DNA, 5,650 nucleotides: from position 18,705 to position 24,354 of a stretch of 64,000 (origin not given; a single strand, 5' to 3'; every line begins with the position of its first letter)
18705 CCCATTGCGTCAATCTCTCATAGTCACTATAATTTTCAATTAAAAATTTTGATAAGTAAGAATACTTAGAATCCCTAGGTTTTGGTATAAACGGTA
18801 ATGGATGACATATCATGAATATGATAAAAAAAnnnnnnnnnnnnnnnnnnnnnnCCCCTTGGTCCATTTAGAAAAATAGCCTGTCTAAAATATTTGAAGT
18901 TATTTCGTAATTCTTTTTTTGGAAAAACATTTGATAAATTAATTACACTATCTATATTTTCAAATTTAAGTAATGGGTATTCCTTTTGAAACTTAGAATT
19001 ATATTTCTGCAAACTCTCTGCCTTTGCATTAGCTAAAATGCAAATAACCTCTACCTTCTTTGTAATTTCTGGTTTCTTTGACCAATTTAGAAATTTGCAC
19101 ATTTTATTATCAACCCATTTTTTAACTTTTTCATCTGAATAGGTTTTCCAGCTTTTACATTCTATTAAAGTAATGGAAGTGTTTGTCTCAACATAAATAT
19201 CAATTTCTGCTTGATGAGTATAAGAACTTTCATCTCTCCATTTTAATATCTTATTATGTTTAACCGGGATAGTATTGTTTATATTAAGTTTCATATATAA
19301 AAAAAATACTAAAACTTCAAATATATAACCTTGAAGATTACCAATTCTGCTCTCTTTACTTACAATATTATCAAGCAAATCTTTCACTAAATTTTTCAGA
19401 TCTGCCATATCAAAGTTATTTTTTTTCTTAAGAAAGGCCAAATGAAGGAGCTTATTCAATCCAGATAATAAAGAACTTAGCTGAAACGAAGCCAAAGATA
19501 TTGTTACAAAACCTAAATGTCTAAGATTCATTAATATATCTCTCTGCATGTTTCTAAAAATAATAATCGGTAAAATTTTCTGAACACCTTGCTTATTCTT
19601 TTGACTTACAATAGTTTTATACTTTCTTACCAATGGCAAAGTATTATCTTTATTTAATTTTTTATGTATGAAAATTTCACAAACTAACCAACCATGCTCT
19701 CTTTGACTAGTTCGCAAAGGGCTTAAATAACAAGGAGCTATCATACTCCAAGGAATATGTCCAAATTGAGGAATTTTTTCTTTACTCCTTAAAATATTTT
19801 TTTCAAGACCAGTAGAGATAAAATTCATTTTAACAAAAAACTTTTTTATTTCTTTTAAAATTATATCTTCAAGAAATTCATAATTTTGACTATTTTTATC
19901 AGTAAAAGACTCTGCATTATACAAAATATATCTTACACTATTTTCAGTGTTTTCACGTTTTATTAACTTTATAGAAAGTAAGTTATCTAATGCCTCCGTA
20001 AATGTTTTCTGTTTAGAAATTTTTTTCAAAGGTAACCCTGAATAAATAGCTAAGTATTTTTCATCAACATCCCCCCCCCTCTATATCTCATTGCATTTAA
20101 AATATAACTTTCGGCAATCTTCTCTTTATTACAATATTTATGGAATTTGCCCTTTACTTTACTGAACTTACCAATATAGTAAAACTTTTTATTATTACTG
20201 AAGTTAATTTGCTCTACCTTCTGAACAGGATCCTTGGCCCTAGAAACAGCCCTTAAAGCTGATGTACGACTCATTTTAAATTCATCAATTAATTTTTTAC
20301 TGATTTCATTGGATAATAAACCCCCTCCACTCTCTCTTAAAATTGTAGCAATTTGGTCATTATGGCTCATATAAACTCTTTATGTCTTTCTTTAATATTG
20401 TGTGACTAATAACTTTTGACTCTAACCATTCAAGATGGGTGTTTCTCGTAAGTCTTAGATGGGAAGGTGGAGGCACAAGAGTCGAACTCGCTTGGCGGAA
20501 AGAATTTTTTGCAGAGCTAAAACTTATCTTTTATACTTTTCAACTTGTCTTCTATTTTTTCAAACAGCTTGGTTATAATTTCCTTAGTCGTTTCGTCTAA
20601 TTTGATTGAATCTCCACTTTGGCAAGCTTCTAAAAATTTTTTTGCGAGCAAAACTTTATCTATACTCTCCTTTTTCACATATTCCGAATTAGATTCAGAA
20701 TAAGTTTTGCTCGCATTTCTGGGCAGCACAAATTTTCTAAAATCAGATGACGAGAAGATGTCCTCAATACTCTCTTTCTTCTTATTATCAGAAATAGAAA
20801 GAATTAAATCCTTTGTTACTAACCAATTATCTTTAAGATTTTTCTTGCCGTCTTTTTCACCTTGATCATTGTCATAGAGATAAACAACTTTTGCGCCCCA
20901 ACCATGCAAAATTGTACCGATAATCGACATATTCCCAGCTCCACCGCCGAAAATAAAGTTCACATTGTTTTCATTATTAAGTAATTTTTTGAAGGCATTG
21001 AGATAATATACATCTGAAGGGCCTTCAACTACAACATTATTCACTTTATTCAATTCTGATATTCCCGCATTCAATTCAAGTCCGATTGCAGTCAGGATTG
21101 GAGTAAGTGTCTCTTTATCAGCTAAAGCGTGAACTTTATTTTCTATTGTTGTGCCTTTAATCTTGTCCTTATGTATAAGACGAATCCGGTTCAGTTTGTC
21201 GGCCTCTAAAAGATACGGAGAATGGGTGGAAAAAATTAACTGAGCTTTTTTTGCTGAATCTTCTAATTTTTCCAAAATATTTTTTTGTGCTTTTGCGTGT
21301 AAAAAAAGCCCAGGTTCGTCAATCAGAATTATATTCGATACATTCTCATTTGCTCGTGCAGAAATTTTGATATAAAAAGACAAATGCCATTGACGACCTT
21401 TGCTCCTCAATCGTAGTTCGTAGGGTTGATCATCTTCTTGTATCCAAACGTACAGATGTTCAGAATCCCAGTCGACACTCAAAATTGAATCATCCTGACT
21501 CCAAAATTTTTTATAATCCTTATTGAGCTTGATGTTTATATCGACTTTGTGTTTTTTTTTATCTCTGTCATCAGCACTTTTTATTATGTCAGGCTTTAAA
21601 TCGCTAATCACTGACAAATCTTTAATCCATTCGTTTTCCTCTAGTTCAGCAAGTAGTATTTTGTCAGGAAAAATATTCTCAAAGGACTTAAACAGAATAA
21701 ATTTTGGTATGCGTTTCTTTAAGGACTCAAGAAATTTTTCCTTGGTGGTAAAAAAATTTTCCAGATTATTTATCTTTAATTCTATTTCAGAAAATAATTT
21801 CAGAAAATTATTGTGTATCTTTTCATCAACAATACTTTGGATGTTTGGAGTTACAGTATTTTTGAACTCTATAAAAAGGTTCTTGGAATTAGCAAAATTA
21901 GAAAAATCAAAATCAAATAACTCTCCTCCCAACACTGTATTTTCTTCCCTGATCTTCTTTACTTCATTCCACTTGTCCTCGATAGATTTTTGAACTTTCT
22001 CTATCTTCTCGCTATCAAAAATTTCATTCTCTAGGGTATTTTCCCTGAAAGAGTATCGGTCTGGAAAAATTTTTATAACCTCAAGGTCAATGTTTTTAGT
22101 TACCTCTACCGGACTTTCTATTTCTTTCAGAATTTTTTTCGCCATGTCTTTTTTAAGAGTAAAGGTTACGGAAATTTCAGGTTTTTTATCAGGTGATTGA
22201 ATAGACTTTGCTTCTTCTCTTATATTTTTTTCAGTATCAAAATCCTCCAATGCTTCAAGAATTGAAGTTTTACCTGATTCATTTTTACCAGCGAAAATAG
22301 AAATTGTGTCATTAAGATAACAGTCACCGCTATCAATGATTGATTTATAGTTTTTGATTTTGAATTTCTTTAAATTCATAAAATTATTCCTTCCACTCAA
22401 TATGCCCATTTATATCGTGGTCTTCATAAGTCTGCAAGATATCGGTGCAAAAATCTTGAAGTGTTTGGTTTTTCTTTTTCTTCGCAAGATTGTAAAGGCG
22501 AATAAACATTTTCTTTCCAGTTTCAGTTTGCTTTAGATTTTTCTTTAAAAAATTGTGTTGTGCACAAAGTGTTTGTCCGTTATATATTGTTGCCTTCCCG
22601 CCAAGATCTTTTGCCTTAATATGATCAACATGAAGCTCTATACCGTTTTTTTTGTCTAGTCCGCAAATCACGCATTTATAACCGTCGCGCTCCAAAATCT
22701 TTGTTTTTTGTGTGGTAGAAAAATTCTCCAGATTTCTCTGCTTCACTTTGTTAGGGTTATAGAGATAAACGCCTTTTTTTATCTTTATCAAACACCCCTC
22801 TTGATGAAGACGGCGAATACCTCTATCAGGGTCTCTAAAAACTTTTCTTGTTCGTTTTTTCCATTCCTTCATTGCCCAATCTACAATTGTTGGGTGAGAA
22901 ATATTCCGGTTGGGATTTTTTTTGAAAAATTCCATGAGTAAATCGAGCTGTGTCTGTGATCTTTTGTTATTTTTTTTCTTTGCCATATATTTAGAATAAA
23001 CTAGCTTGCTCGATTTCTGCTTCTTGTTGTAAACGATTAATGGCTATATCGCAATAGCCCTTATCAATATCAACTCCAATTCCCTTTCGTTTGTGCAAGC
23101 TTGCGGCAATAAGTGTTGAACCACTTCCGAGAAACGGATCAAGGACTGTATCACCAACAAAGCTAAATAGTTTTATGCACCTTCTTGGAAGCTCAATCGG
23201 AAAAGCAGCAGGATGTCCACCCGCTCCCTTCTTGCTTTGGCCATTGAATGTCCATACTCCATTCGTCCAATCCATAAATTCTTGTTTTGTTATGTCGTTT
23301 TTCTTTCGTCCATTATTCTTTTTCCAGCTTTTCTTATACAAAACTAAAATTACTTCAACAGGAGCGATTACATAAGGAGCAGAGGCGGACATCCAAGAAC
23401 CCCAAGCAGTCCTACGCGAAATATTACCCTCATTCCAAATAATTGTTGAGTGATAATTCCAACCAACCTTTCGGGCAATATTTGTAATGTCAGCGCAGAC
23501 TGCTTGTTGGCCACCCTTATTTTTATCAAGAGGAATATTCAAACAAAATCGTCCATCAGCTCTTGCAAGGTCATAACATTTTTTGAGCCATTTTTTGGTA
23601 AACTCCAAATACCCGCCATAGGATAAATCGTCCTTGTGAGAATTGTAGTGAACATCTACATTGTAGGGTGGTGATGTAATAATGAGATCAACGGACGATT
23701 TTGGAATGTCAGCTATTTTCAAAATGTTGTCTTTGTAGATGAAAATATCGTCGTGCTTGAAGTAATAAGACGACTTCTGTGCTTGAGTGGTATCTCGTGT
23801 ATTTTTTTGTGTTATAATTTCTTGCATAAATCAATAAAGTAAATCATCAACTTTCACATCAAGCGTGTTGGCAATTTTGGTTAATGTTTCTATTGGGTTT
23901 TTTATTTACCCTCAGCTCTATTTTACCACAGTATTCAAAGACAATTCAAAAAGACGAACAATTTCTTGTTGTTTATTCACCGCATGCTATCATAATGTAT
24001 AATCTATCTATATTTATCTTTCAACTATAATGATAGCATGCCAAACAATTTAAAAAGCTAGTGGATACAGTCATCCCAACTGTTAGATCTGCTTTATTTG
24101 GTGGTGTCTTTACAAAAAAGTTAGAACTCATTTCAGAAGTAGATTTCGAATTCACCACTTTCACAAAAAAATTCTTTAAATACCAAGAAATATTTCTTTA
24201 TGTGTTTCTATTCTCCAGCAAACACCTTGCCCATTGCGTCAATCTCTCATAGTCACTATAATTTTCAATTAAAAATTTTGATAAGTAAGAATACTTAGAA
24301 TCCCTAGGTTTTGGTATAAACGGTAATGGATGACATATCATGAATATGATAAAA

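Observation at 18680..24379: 5.35 kb defence cassette bracketed by apparently identical 175-bp direct repeats derived from the multicopper-oxidase promoter and 5' end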

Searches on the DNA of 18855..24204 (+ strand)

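Call 36: search_dna_similar(query=window:18855-24204:+, collection=plasmids, mode=distant, max_rows=10)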
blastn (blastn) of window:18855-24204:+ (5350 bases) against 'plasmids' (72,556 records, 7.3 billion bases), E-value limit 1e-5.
Records with a match: 2; places in all: 2; records where one place covers at least 80% of the query: 0.
Best place of each record, by identity: 60-80% 2.
By first word of the organism name: Calditerrivibrio 1; Lactococcus 1.
By predicted mobility (MOB-suite, as given by PLSDB): non-mobilizable 2.
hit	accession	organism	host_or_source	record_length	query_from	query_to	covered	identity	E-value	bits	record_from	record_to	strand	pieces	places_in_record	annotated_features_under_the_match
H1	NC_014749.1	Calditerrivibrio nitroreducens DSM 19672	terrestrial hot spring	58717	3539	4698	22%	66.3%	3e-67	266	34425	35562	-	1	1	HNH endonuclease | site-specific DNA-methyltransferase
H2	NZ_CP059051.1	Lactococcus lactis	cell culture,Cheese product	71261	3373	3538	3%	69.6%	2e-6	65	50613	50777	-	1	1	AAA family ATPase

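Call 37: search_dna_similar(query=window:18855-24204:+, collection=phages, mode=distant, max_rows=10)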
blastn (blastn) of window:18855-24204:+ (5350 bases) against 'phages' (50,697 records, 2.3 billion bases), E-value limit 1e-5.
Records with a match: 2; places in all: 2; records where one place covers at least 80% of the query: 0.
Best place of each record, by identity: 60-80% 2.
By first word of the organism name: Sulfolobus 2.
By host as written in the record: Sulfolobus 2.
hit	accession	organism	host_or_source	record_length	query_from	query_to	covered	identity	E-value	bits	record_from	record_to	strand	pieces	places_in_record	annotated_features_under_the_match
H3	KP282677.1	Sulfolobus monocaudavirus SMV3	Sulfolobus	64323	4213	4703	9%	66.3%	8e-30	140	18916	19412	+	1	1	putative DNA methylase N-4/N-6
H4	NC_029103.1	Sulfolobus monocaudavirus SMV3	Sulfolobus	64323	4213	4703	9%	66.3%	8e-30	140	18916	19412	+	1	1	DNA methyltransferase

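Call 68: get_annotated_region(hit=H1, flank=4000)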
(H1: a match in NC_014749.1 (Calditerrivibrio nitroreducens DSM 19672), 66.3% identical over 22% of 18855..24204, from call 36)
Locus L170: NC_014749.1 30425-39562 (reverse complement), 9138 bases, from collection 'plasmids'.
description: Calditerrivibrio nitroreducens DSM 19672 plasmid pCALNI01, complete sequence
organism: Calditerrivibrio nitroreducens DSM 19672 (NCBI taxid 768670)
taxonomy: Bacteria; Deferribacterota; Deferribacteres; Deferribacterales; Calditerrivibrionaceae; Calditerrivibrio; Calditerrivibrio nitroreducens; Calditerrivibrio nitroreducens DSM 19672
host: -; source: terrestrial hot spring; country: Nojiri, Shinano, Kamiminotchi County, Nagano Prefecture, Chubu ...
typing (MOB-suite, as given by PLSDB): non-mobilizable; replicon rep_cluster_200
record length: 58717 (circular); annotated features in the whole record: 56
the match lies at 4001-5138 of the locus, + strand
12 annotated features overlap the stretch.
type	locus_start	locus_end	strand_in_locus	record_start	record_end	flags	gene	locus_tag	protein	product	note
CDS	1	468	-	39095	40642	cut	-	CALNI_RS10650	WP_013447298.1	ATP-binding protein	-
CDS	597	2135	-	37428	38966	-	-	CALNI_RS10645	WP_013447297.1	ATP-binding protein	-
CDS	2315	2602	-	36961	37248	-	-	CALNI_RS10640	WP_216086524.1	hypothetical protein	-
CDS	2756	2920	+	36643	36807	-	-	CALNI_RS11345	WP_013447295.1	hypothetical protein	-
CDS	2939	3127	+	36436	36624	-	-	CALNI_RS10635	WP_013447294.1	hypothetical protein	-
CDS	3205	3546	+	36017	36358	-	-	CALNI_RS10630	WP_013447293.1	glycosyltransferase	-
CDS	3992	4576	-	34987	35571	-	-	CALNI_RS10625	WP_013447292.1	HNH endonuclease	-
CDS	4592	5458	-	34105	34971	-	-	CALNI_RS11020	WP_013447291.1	site-specific DNA-methyltransferase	GO:0009307 - DNA restriction-modification system [Evidence IEA]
CDS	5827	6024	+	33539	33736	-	-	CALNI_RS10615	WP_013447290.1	hypothetical protein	-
CDS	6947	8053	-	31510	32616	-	-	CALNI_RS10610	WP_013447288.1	IS256-like element ISCni1 family transposase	GO:0006313 - DNA transposition [Evidence IEA]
CDS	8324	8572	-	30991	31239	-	-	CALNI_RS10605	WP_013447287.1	hypothetical protein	-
CDS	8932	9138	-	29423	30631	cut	-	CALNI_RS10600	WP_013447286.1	RNA-guided endonuclease TnpB family protein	-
